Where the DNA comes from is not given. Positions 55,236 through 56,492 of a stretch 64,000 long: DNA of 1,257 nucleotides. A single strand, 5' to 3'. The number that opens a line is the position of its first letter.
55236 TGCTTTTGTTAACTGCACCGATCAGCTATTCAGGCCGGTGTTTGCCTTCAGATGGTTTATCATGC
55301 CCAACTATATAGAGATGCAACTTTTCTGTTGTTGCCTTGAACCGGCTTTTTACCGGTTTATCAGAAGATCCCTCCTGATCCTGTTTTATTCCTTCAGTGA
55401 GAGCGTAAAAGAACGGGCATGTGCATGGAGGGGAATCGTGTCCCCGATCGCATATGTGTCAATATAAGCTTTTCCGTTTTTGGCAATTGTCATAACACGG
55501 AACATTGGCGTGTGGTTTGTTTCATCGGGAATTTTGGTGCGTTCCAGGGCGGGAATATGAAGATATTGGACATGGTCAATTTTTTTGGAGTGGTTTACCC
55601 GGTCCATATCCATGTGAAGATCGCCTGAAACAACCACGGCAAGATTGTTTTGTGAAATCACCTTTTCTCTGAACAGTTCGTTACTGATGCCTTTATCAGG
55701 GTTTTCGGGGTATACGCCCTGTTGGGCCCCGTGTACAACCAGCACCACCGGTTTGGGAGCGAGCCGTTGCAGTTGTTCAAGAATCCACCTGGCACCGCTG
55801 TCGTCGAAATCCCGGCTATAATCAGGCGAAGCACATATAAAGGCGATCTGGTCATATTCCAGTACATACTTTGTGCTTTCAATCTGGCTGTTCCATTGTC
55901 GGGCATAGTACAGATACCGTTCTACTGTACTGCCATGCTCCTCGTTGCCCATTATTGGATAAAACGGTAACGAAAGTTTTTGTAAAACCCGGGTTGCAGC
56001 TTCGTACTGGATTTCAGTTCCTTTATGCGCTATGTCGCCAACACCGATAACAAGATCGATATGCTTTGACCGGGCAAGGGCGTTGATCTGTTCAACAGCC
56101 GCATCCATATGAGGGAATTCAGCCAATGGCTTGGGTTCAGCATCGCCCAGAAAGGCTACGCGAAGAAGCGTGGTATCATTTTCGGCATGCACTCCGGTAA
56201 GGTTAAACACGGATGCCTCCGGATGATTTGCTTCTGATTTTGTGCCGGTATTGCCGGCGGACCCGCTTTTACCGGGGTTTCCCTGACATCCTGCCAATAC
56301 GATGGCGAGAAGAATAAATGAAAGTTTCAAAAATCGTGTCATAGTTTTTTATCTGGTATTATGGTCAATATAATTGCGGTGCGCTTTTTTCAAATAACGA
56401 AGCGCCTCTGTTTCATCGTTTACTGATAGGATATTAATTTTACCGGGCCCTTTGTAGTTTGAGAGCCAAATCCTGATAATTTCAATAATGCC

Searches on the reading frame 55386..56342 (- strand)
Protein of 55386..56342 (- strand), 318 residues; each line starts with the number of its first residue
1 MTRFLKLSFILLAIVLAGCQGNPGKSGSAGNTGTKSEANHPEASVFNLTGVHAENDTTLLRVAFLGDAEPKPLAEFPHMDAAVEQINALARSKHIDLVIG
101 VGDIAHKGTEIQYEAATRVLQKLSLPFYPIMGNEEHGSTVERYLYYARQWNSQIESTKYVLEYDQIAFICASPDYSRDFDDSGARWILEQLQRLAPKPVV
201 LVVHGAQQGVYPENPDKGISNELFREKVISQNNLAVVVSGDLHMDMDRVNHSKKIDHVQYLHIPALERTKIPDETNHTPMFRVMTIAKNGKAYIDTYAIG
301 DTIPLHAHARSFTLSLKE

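Call 39: search_protein_families(library=pfam, proteins=[window:55386-56342:-], max_evalue=0.00001)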
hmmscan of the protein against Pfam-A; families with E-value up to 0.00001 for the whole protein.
window:55386-56342:- (318 aa): 1 family
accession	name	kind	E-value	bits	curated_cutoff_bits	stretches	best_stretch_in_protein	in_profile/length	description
PF00149.33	Metallophos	-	1.7e-07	32.3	21.5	1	61-244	2-190/191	Calcineurin-like phosphoesterase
